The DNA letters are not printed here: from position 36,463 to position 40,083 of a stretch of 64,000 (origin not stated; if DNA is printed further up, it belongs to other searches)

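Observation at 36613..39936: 1107-aa transmembrane one-component regulator: two XRE HTHs inside, about 8 InlB B-repeats and BspA-type LRRs outside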

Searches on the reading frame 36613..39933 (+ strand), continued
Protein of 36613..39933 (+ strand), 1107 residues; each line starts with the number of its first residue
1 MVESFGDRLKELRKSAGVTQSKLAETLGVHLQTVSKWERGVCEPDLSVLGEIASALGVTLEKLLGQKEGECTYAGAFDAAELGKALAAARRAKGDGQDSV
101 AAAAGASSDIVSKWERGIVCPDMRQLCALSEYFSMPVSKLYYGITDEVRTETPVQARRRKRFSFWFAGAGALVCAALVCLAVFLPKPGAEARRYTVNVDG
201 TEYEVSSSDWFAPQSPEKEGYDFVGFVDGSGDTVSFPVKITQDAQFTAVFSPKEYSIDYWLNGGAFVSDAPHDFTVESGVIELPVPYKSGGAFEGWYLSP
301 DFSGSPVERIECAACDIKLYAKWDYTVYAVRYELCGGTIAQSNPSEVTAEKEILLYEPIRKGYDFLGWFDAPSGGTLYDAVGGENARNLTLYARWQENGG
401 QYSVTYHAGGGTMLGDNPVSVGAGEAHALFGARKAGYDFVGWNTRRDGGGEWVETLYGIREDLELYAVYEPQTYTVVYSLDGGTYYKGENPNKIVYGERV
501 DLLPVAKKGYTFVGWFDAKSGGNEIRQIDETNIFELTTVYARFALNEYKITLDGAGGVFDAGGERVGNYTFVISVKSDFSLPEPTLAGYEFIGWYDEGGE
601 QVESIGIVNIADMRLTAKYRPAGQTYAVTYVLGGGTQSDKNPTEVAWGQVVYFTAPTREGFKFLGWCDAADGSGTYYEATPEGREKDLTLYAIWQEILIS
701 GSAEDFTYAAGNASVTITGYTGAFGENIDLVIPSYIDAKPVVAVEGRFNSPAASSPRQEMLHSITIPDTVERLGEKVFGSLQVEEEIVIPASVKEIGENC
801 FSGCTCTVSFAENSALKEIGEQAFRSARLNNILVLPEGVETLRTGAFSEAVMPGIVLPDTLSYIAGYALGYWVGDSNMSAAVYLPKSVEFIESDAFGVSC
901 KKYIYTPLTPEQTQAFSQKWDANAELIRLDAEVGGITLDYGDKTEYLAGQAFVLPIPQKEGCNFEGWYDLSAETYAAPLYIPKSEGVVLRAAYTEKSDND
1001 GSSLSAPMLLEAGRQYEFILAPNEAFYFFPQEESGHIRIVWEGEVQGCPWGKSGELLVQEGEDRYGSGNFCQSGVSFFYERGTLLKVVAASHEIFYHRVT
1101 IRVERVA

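Call 6: find_homologous_proteins(query=window:36613-39933:+)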
Query window:36613-39933:+ (1107 aa): 654 proteins with E <= 0.001 among 8000 candidates; the best 120 are listed.
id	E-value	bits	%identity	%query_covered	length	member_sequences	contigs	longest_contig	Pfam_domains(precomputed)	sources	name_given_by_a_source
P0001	0.0e+0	2521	99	100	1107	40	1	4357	PF12844.14,PF09479.17,PF13306.13,PF01381.29,PF18998.7,PF13560.13,PF13443.13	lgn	-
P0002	0.0e+0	1788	64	61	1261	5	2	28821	PF12844.14,PF09479.17,PF13306.13,PF01381.29,PF18998.7,PF13560.13,PF13443.13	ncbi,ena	-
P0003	0.0e+0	1534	62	100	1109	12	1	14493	PF12844.14,PF09479.17,PF13306.13,PF01381.29,PF18998.7,PF13560.13,PF13443.13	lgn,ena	-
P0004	0.0e+0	1402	57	100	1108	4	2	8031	PF12844.14,PF09479.17,PF13306.13,PF01381.29,PF18998.7,PF13560.13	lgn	-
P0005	0.0e+0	1386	59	94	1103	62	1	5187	PF12844.14,PF09479.17,PF13306.13,PF01381.29,PF18998.7,PF13560.13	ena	-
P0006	0.0e+0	1368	58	95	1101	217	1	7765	PF12844.14,PF09479.17,PF13306.13,PF01381.29,PF18998.7,PF13560.13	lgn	-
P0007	0.0e+0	1364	57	100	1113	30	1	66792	PF12844.14,PF09479.17,PF13306.13,PF01381.29,PF18998.7,PF13560.13,PF13443.13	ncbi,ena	-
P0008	0.0e+0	1358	57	100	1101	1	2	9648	PF12844.14,PF09479.17,PF13306.13,PF01381.29,PF18998.7,PF13560.13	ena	-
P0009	0.0e+0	1320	55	100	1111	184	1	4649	PF12844.14,PF09479.17,PF13306.13,PF01381.29,PF18998.7,PF13560.13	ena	-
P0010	0.0e+0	1318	56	97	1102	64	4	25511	PF12844.14,PF09479.17,PF13306.13,PF13384.13,PF13518.13,PF01381.29,PF18998.7,PF24250.2,PF13560.13,PF13443.13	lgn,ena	-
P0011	0.0e+0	1317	56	97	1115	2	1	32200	PF12844.14,PF09479.17,PF13306.13,PF13384.13,PF13518.13,PF01381.29,PF18998.7,PF13560.13,PF13443.13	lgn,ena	-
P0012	0.0e+0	1317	56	96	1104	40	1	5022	PF12844.14,PF09479.17,PF13306.13,PF13384.13,PF01381.29,PF18998.7,PF24250.2,PF13560.13,PF13443.13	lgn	-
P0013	0.0e+0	1316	56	97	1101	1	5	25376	PF12844.14,PF09479.17,PF13306.13,PF13384.13,PF01381.29,PF18998.7,PF13560.13,PF13443.13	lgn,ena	-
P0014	0.0e+0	1307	55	97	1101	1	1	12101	PF12844.14,PF09479.17,PF13306.13,PF13384.13,PF01381.29,PF18998.7,PF13560.13,PF13443.13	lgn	-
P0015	0.0e+0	1306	55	97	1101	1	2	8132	PF12844.14,PF09479.17,PF13306.13,PF13384.13,PF13518.13,PF01381.29,PF18998.7,PF13560.13,PF13443.13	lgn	-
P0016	0.0e+0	1301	55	97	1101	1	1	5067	PF12844.14,PF09479.17,PF13306.13,PF13384.13,PF01381.29,PF18998.7,PF24250.2,PF13560.13,PF13443.13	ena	-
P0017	0.0e+0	1297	54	100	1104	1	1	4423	PF12844.14,PF09479.17,PF13306.13,PF13384.13,PF01381.29,PF18998.7,PF13560.13,PF13443.13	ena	-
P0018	0.0e+0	1290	55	96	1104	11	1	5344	PF12844.14,PF09479.17,PF13306.13,PF13384.13,PF13518.13,PF01381.29,PF18998.7,PF24250.2,PF13560.13,PF13443.13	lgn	-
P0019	0.0e+0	1290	56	95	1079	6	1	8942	PF12844.14,PF09479.17,PF13306.13,PF01381.29,PF18998.7,PF13560.13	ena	-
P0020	0.0e+0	1290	55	100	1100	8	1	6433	PF12844.14,PF09479.17,PF13306.13,PF13384.13,PF01381.29,PF18998.7,PF04545.23,PF13560.13,PF13443.13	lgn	-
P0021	0.0e+0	1286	54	98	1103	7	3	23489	PF12844.14,PF09479.17,PF13306.13,PF13384.13,PF13518.13,PF01381.29,PF18998.7,PF13560.13,PF13443.13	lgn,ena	-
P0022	0.0e+0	1282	53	100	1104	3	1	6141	PF12844.14,PF09479.17,PF13306.13,PF13384.13,PF13518.13,PF01381.29,PF18998.7,PF13560.13,PF13443.13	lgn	-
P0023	0.0e+0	1279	54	98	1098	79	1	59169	PF12844.14,PF09479.17,PF13306.13,PF13384.13,PF01381.29,PF18998.7,PF13560.13,PF13443.13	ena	-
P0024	0.0e+0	1255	52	100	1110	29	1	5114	PF12844.14,PF09479.17,PF13306.13,PF13384.13,PF01381.29,PF18998.7,PF13560.13,PF13443.13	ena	-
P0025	0.0e+0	1244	55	93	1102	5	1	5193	PF12844.14,PF09479.17,PF13306.13,PF01381.29,PF18998.7,PF13560.13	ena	-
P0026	0.0e+0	1236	53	97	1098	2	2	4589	PF12844.14,PF09479.17,PF13306.13,PF13384.13,PF01381.29,PF18998.7,PF13560.13,PF13443.13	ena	-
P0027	0.0e+0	1221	53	97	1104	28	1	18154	PF12844.14,PF09479.17,PF13306.13,PF13384.13,PF01381.29,PF18998.7,PF13560.13,PF13443.13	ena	-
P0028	0.0e+0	1221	51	100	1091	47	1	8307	PF12844.14,PF09479.17,PF13306.13,PF01381.29,PF18998.7,PF07022.20,PF13560.13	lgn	-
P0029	0.0e+0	1221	52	97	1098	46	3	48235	PF12844.14,PF09479.17,PF13306.13,PF13384.13,PF01381.29,PF18998.7,PF13560.13,PF13443.13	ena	-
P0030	0.0e+0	1220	52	97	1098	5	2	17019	PF12844.14,PF09479.17,PF13306.13,PF13384.13,PF01381.29,PF18998.7,PF13560.13,PF13443.13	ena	-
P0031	0.0e+0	1219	52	97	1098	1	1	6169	PF12844.14,PF09479.17,PF13306.13,PF13384.13,PF01381.29,PF18998.7,PF13560.13,PF13443.13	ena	-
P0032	0.0e+0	1210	52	100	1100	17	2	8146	PF12844.14,PF09479.17,PF13306.13,PF13413.13,PF13384.13,PF01381.29,PF18998.7,PF13560.13,PF13443.13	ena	-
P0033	0.0e+0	1207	53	98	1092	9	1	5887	PF12844.14,PF09479.17,PF13306.13,PF13384.13,PF01381.29,PF18998.7,PF13560.13,PF13443.13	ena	-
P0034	0.0e+0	1206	54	94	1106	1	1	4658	PF12844.14,PF09479.17,PF13306.13,PF13384.13,PF01381.29,PF18998.7,PF13560.13,PF13443.13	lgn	-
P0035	0.0e+0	1206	52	100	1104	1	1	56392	PF12844.14,PF09479.17,PF13306.13,PF13384.13,PF13518.13,PF01381.29,PF18998.7,PF04545.23,PF07022.20,PF13560.13,PF13443.13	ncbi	-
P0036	0.0e+0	1205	52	100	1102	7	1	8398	PF12844.14,PF09479.17,PF13306.13,PF13384.13,PF01381.29,PF18998.7,PF07022.20,PF13560.13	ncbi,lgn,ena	-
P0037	0.0e+0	1200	53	93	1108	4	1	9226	PF12844.14,PF09479.17,PF13306.13,PF13384.13,PF01381.29,PF18998.7,PF13560.13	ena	-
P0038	0.0e+0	1183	51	100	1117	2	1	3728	PF12844.14,PF09479.17,PF13306.13,PF13384.13,PF01381.29,PF18998.7,PF13560.13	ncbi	-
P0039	0.0e+0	1177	52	98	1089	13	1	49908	PF12844.14,PF09479.17,PF13306.13,PF01381.29,PF18998.7,PF13560.13,PF13443.13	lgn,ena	-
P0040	0.0e+0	1176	46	66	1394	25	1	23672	PF12844.14,PF09479.17,PF13306.13,PF01381.29,PF18998.7,PF13560.13,PF13443.13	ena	-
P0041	0.0e+0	1172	51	100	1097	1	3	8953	PF12844.14,PF09479.17,PF13306.13,PF13384.13,PF01381.29,PF18998.7,PF13560.13,PF13443.13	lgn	-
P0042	0.0e+0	1170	50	95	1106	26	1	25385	PF12844.14,PF09479.17,PF13306.13,PF13384.13,PF01381.29,PF18998.7,PF07022.20,PF13560.13,PF13443.13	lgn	-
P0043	0.0e+0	1169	52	94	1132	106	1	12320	PF12844.14,PF09479.17,PF13306.13,PF01381.29,PF18998.7,PF13560.13,PF13443.13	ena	-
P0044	0.0e+0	1162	49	98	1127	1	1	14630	PF12844.14,PF09479.17,PF13306.13,PF01381.29,PF18998.7,PF13560.13,PF13443.13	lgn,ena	-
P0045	0.0e+0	1150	48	100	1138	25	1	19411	PF12844.14,PF09479.17,PF13306.13,PF01381.29,PF18998.7,PF13560.13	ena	-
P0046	0.0e+0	1132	51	100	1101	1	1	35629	PF12844.14,PF09479.17,PF13306.13,PF01381.29,PF18998.7,PF13560.13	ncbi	-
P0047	0.0e+0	1119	48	100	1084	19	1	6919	PF12844.14,PF09479.17,PF13306.13,PF01381.29,PF18998.7,PF13560.13,PF13443.13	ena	-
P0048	0.0e+0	1114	46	63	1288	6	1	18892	PF12844.14,PF09479.17,PF13306.13,PF13384.13,PF13518.13,PF01381.29,PF18998.7,PF13560.13,PF13443.13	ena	-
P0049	0.0e+0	1110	49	93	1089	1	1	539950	PF12844.14,PF09479.17,PF13306.13,PF01381.29,PF18998.7,PF13560.13,PF13443.13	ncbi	-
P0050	0.0e+0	1109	41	64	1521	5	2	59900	PF13744.13,PF12844.14,PF09479.17,PF13306.13,PF13384.13,PF01381.29,PF18998.7,PF07022.20,PF13560.13,PF13443.13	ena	-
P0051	0.0e+0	1093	49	97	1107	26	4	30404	PF12844.14,PF09479.17,PF13306.13,PF13384.13,PF15943.12,PF01381.29,PF18998.7,PF24250.2,PF07022.20,PF13560.13,PF13443.13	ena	-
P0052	0.0e+0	1090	46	66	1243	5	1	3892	PF12844.14,PF09479.17,PF13306.13,PF01381.29,PF18998.7,PF13560.13,PF13443.13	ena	-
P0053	0.0e+0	1087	49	61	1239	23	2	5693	PF12844.14,PF09479.17,PF13306.13,PF13518.13,PF01381.29,PF18998.7,PF13560.13,PF13443.13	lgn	-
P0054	0.0e+0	1080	46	66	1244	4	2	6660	PF12844.14,PF09479.17,PF13306.13,PF13518.13,PF01381.29,PF18998.7,PF13560.13,PF13443.13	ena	-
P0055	0.0e+0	1076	50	61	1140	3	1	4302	PF12844.14,PF09479.17,PF13306.13,PF13384.13,PF01381.29,PF18998.7,PF13560.13,PF13443.13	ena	-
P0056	0.0e+0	1072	46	66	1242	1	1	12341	PF12844.14,PF09479.17,PF13306.13,PF01381.29,PF18998.7,PF13560.13,PF13443.13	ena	-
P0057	0.0e+0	1070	46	66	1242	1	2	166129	PF12844.14,PF09479.17,PF13306.13,PF01381.29,PF18998.7,PF13560.13,PF13443.13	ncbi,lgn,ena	-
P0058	0.0e+0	1070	49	96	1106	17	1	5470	PF12844.14,PF09479.17,PF13306.13,PF01381.29,PF18998.7,PF07022.20,PF13560.13,PF13443.13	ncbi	-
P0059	0.0e+0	1070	46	66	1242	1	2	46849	PF12844.14,PF09479.17,PF13306.13,PF01381.29,PF18998.7,PF13560.13,PF13443.13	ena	-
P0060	0.0e+0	1069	46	66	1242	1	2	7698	PF12844.14,PF09479.17,PF13306.13,PF01381.29,PF18998.7,PF13560.13,PF13443.13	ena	-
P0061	0.0e+0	1068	46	66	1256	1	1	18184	PF12844.14,PF09479.17,PF13306.13,PF01381.29,PF18998.7,PF13560.13,PF13443.13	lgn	-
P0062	0.0e+0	1066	45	66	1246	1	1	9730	PF12844.14,PF09479.17,PF13306.13,PF01381.29,PF18998.7,PF13560.13,PF13443.13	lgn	-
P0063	0.0e+0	1066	48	61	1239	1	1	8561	PF12844.14,PF09479.17,PF13306.13,PF01381.29,PF18998.7,PF13560.13,PF13443.13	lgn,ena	-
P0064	0.0e+0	1066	46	66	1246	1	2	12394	PF12844.14,PF09479.17,PF13306.13,PF01381.29,PF18998.7,PF13560.13,PF13443.13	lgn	-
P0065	0.0e+0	1066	45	66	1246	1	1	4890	PF12844.14,PF09479.17,PF13306.13,PF01381.29,PF18998.7,PF13560.13,PF13443.13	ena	-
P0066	0.0e+0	1066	46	66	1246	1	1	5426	PF12844.14,PF09479.17,PF13306.13,PF01381.29,PF18998.7,PF13560.13,PF13443.13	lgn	-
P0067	0.0e+0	1065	46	66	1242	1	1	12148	PF12844.14,PF09479.17,PF13306.13,PF01381.29,PF18998.7,PF13560.13,PF13443.13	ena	-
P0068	0.0e+0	1065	45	66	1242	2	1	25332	PF12844.14,PF09479.17,PF13306.13,PF01381.29,PF18998.7,PF13560.13,PF13443.13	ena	-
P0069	0.0e+0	1064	46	66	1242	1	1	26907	PF12844.14,PF09479.17,PF13306.13,PF01381.29,PF18998.7,PF13560.13,PF13443.13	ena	-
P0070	0.0e+0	1064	45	66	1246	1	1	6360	PF12844.14,PF09479.17,PF13306.13,PF01381.29,PF18998.7,PF13560.13,PF13443.13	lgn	-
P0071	0.0e+0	1063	46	66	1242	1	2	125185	PF12844.14,PF09479.17,PF13306.13,PF01381.29,PF18998.7,PF13560.13,PF13443.13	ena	-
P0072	0.0e+0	1063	47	61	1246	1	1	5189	PF12844.14,PF09479.17,PF13306.13,PF01381.29,PF18998.7,PF13560.13,PF13443.13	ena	-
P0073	0.0e+0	1062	48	61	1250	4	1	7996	PF12844.14,PF09479.17,PF13306.13,PF01381.29,PF18998.7,PF13560.13,PF13443.13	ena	-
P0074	0.0e+0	1061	46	66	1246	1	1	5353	PF12844.14,PF09479.17,PF13306.13,PF01381.29,PF18998.7,PF13560.13,PF13443.13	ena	-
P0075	0.0e+0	1061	48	61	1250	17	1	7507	PF12844.14,PF09479.17,PF13306.13,PF01381.29,PF18998.7,PF13560.13,PF13443.13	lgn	-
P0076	0.0e+0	1061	45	66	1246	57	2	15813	PF12844.14,PF09479.17,PF13306.13,PF01381.29,PF18998.7,PF13560.13,PF13443.13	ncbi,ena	-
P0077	0.0e+0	1060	48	61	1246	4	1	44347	PF12844.14,PF09479.17,PF13306.13,PF01381.29,PF18998.7,PF13560.13,PF13443.13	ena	-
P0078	0.0e+0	1060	48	61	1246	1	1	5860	PF12844.14,PF09479.17,PF13306.13,PF01381.29,PF18998.7,PF13560.13,PF13443.13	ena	-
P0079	0.0e+0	1060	46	66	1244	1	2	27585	PF12844.14,PF09479.17,PF13306.13,PF01381.29,PF18998.7,PF13560.13,PF13443.13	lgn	-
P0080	0.0e+0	1060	45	66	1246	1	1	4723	PF12844.14,PF09479.17,PF13306.13,PF01381.29,PF18998.7,PF13560.13,PF13443.13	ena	-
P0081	0.0e+0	1060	46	66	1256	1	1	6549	PF12844.14,PF09479.17,PF13306.13,PF01381.29,PF18998.7,PF13560.13,PF13443.13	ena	-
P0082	0.0e+0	1060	46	66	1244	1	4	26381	PF12844.14,PF09479.17,PF13306.13,PF01381.29,PF18998.7,PF13560.13,PF13443.13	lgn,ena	-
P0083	0.0e+0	1060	46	66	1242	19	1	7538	PF12844.14,PF09479.17,PF13306.13,PF01381.29,PF18998.7,PF13560.13,PF13443.13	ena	-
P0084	0.0e+0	1060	46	66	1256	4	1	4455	PF12844.14,PF09479.17,PF13306.13,PF01381.29,PF18998.7,PF13560.13,PF13443.13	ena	-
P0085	0.0e+0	1059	47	61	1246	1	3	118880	PF12844.14,PF09479.17,PF13306.13,PF01381.29,PF18998.7,PF13560.13,PF13443.13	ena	-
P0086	0.0e+0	1059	45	66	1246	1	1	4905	PF12844.14,PF09479.17,PF13306.13,PF01381.29,PF18998.7,PF13560.13,PF13443.13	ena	-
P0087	0.0e+0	1058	46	66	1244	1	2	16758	PF12844.14,PF09479.17,PF13306.13,PF01381.29,PF18998.7,PF13560.13,PF13443.13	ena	-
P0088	0.0e+0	1058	46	66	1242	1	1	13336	PF12844.14,PF09479.17,PF13306.13,PF01381.29,PF18998.7,PF13560.13,PF13443.13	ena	-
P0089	0.0e+0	1058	46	66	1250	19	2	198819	PF12844.14,PF09479.17,PF13306.13,PF01381.29,PF18998.7,PF13560.13,PF13443.13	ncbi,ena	-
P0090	0.0e+0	1058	46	66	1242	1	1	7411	PF12844.14,PF09479.17,PF13306.13,PF01381.29,PF18998.7,PF13560.13,PF13443.13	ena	-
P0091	0.0e+0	1058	48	61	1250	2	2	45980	PF12844.14,PF09479.17,PF13306.13,PF01381.29,PF18998.7,PF13560.13,PF13443.13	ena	-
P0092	0.0e+0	1057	48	61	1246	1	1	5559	PF12844.14,PF09479.17,PF13306.13,PF01381.29,PF18998.7,PF13560.13,PF13443.13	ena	-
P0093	0.0e+0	1057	46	66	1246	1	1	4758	PF12844.14,PF09479.17,PF13306.13,PF01381.29,PF18998.7,PF13560.13,PF13443.13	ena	-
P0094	0.0e+0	1057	48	61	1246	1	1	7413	PF12844.14,PF09479.17,PF13306.13,PF01381.29,PF18998.7,PF13560.13,PF13443.13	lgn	-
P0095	0.0e+0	1056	48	61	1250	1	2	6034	PF12844.14,PF09479.17,PF13306.13,PF01381.29,PF18998.7,PF13560.13,PF13443.13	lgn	-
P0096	0.0e+0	1056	46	66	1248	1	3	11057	PF12844.14,PF09479.17,PF13306.13,PF01381.29,PF18998.7,PF13560.13,PF13443.13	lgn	-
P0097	0.0e+0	1056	46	66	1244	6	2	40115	PF12844.14,PF09479.17,PF13306.13,PF01381.29,PF18998.7,PF13560.13,PF13443.13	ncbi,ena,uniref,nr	ncbi:MAG TPA: InlB B-repeat-containing protein [Candidatus Gallimonas intestinigallinarum]|uniref:In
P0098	0.0e+0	1056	46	66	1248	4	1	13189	PF12844.14,PF09479.17,PF13306.13,PF01381.29,PF18998.7,PF13560.13,PF13443.13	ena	-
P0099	0.0e+0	1055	47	61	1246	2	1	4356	PF12844.14,PF09479.17,PF13306.13,PF01381.29,PF18998.7,PF13560.13,PF13443.13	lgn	-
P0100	0.0e+0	1055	46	66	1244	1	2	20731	PF12844.14,PF09479.17,PF13306.13,PF01381.29,PF18998.7,PF13560.13,PF13443.13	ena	-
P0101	0.0e+0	1055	46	66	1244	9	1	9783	PF12844.14,PF09479.17,PF13306.13,PF01381.29,PF18998.7,PF13560.13,PF13443.13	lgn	-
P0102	0.0e+0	1054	46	66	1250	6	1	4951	PF12844.14,PF09479.17,PF13306.13,PF01381.29,PF18998.7,PF13560.13,PF13443.13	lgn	-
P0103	0.0e+0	1054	46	66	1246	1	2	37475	PF12844.14,PF09479.17,PF13306.13,PF01381.29,PF18998.7,PF13560.13,PF13443.13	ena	-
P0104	0.0e+0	1054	48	61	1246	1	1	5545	PF12844.14,PF09479.17,PF13306.13,PF01381.29,PF18998.7,PF13560.13,PF13443.13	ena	-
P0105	0.0e+0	1054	46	66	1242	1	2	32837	PF12844.14,PF09479.17,PF13306.13,PF01381.29,PF18998.7,PF13560.13,PF13443.13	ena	-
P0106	0.0e+0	1054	45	66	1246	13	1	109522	PF12844.14,PF09479.17,PF13306.13,PF01381.29,PF18998.7,PF13560.13,PF13443.13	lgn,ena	-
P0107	0.0e+0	1054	46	66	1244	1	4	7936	PF12844.14,PF09479.17,PF13306.13,PF01381.29,PF18998.7,PF13560.13,PF13443.13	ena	-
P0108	0.0e+0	1054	47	61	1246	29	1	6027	PF12844.14,PF09479.17,PF13306.13,PF01381.29,PF18998.7,PF13560.13,PF13443.13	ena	-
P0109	0.0e+0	1054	46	66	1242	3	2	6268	PF12844.14,PF09479.17,PF13306.13,PF01381.29,PF18998.7,PF13560.13,PF13443.13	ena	-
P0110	0.0e+0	1053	47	61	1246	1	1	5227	PF12844.14,PF09479.17,PF13306.13,PF01381.29,PF18998.7,PF13560.13,PF13443.13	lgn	-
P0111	0.0e+0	1053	45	66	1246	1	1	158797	PF12844.14,PF09479.17,PF13306.13,PF01381.29,PF18998.7,PF13560.13,PF13443.13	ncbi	-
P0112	0.0e+0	1053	48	61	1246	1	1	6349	PF12844.14,PF09479.17,PF13306.13,PF01381.29,PF18998.7,PF13560.13,PF13443.13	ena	-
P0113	0.0e+0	1053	46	66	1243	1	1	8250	PF12844.14,PF09479.17,PF13306.13,PF01381.29,PF18998.7,PF13560.13,PF13443.13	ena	-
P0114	0.0e+0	1053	48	61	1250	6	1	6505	PF12844.14,PF09479.17,PF13306.13,PF01381.29,PF18998.7,PF13560.13,PF13443.13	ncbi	-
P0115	0.0e+0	1053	46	66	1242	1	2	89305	PF12844.14,PF09479.17,PF13306.13,PF01381.29,PF18998.7,PF13560.13,PF13443.13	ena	-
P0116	0.0e+0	1053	46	66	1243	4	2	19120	PF12844.14,PF09479.17,PF13306.13,PF01381.29,PF18998.7,PF13560.13,PF13443.13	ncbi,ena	-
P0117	0.0e+0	1052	48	61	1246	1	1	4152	PF12844.14,PF09479.17,PF13306.13,PF01381.29,PF18998.7,PF13560.13,PF13443.13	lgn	-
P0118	0.0e+0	1052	47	61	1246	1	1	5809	PF12844.14,PF09479.17,PF13306.13,PF01381.29,PF18998.7,PF13560.13,PF13443.13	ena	-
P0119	0.0e+0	1052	48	61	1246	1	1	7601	PF12844.14,PF09479.17,PF13306.13,PF01381.29,PF18998.7,PF13560.13,PF13443.13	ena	-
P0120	0.0e+0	1052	45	66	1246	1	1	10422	PF12844.14,PF09479.17,PF13306.13,PF01381.29,PF18998.7,PF13560.13,PF13443.13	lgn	-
